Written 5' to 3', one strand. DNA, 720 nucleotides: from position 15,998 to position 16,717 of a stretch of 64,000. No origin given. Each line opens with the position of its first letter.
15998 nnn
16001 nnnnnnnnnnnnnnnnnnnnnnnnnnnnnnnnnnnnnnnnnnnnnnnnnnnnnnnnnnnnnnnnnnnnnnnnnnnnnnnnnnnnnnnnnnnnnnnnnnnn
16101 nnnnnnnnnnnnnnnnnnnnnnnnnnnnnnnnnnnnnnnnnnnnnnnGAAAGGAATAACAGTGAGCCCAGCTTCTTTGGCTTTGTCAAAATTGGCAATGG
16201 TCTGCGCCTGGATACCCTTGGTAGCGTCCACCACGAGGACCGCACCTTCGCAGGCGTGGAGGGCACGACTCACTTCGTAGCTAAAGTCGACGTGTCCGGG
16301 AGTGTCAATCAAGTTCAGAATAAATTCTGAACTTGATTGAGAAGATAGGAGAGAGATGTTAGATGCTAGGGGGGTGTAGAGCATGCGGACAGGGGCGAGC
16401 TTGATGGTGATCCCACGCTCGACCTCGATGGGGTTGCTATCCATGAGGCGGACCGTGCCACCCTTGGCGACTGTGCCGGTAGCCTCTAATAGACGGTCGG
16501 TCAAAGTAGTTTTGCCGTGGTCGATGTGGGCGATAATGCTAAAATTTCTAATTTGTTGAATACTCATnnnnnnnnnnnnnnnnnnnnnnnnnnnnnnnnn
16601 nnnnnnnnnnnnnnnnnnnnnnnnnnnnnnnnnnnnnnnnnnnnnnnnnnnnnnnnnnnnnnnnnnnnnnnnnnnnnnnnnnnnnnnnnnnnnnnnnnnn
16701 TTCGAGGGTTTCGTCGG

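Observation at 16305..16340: Perfect 36-bp palindrome inserted in-frame in lepA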

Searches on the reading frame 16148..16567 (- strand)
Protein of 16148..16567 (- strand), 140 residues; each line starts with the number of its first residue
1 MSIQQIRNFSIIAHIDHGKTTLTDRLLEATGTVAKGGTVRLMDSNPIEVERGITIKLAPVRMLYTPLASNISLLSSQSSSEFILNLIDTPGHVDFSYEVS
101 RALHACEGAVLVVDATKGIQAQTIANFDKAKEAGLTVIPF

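Call 10: find_related_loci(query=window:16148-16567:-, collection=genome_contigs, flank=2500)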
Query window:16148-16567:- (140 aa) in genome_contigs; peptide patterns used: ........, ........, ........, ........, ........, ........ (x = any residue, [..] = any of these).
600 stretches matched a pattern (row limit reached: there are more); 600 encode a relative of the query (tblastn E <= 1e-3); the best 80 are kept; 80 distinct loci.
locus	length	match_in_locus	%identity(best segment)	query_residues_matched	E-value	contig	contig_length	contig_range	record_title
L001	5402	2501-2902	63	1-139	4e-54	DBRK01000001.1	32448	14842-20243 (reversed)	MAG TPA_asm: Patescibacteria group bacterium UBA1370 UBA1370_contig_1373, whole genome shotgun sequence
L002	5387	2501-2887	61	1-139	5e-51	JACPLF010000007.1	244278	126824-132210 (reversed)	MAG: Candidatus Levyibacteriota bacterium isolate NC_groundwater_514_Ag_S-0.1um_37_12 S35_SO-1_scaffold_285247, whole ge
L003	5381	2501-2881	61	4-139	2e-50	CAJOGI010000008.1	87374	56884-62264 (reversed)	uncultured Synergistales bacterium isolate Sheep_2_mag_86 genome assembly, contig: scaffold_287, whole genome shotgun se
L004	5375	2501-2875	63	1-139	1e-49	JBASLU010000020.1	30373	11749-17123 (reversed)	MAG: Candidatus Saccharimonadales bacterium isolate MFD12109_ilm_asm_bin39 k127_28474, whole genome shotgun sequence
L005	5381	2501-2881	61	4-139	5e-49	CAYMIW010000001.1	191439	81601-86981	MAG TPA_asm: uncultured Syntrophomonadaceae bacterium isolate SRP241326_co4_268 genome assembly, contig: NODE_73_length_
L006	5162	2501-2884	59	3-139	9e-49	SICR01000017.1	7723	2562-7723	MAG: Candidatus Zambryskibacteria bacterium isolate Baikal-deep-G210 BACOMB-C44725, whole genome shotgun sequence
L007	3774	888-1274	59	3-139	1e-48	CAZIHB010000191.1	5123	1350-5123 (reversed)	MAG TPA_asm: uncultured Hyphomicrobiales bacterium isolate SRP216815_co1_109 genome assembly, contig: NODE_23688_length_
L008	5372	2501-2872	60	2-139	1e-48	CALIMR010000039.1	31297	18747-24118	MAG TPA_asm: uncultured Candidatus Saccharibacteria bacterium isolate ERR589637_bin.38_CONCOCT_v1.1_MAG genome assembly,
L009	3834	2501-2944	60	5-139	4e-48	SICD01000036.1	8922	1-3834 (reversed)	MAG: Candidatus Magasanikbacteria bacterium isolate Baikal-deep-G194 BACOMB-C37458, whole genome shotgun sequence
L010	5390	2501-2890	57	1-139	4e-48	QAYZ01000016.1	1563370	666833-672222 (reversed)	Spartobacteria bacterium LR76 LR76_contig_4_coverage:, whole genome shotgun sequence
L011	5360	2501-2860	64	6-139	7e-48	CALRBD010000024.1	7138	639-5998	MAG: uncultured Candidatus Saccharimonas sp. isolate RH-23may17-1275 genome assembly, contig: RH-23may17-C88296, whole g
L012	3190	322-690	61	3-139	1e-47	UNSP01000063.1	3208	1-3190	Candidatus Saccharibacteria bacterium isolate UMGS1926 genome assembly, contig: NODE_8888_length_3208_cov_2.069775, whol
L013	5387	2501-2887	59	2-139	2e-47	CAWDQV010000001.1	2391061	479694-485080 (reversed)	MAG: Candidatus Dormibacteraeota bacterium isolate MFD03399.bin.2.21 genome assembly, contig: contig_16369, whole genome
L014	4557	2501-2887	57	1-139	1e-47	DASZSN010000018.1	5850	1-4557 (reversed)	MAG TPA_asm: Candidatus Paceibacterota bacterium isolate SMAG_U6051 k141_339176, whole genome shotgun sequence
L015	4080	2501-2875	61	6-139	3e-47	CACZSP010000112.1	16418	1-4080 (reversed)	MAG: uncultured Ruminococcus sp. isolate RUG12920 genome assembly, contig: RUG12920_asm_112, whole genome shotgun sequen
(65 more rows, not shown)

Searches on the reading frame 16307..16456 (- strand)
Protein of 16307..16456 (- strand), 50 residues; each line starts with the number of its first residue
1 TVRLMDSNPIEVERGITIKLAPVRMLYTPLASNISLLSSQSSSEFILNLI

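Call 17: find_related_loci(query=window:16307-16456:-, collection=metagenome_contigs, flank=2500)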
Query seq(50 aa) (50 aa) in metagenome_contigs; peptide patterns used: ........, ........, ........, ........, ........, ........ (x = any residue, [..] = any of these).
600 stretches matched a pattern (row limit reached: there are more); 393 encode a relative of the query (tblastn E <= 1e-3); the best 80 are kept; 80 distinct loci.
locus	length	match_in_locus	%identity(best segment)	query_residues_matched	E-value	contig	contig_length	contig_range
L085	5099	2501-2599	82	2-34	4e-14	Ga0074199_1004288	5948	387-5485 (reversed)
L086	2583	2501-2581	100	1-27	4e-14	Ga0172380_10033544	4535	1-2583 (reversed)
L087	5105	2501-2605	62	1-50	7e-14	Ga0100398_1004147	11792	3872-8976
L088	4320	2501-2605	64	1-50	1e-13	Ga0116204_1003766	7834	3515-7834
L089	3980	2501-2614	67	2-50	3e-13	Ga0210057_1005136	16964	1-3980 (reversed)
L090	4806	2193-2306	63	2-50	2e-12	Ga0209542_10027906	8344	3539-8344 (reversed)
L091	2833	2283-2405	55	1-50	2e-12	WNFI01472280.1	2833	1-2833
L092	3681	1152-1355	47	3-50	3e-12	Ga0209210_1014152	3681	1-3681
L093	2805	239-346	69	1-36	4e-12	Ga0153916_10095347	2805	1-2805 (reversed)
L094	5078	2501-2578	88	3-28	6e-12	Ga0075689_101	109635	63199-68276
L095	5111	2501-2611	63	3-50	7e-12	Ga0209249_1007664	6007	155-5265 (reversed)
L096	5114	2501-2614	56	3-50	9e-12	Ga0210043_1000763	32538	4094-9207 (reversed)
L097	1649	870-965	75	3-34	7e-12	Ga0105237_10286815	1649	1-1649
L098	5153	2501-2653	51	3-50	9e-12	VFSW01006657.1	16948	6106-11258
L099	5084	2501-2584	86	1-28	1e-11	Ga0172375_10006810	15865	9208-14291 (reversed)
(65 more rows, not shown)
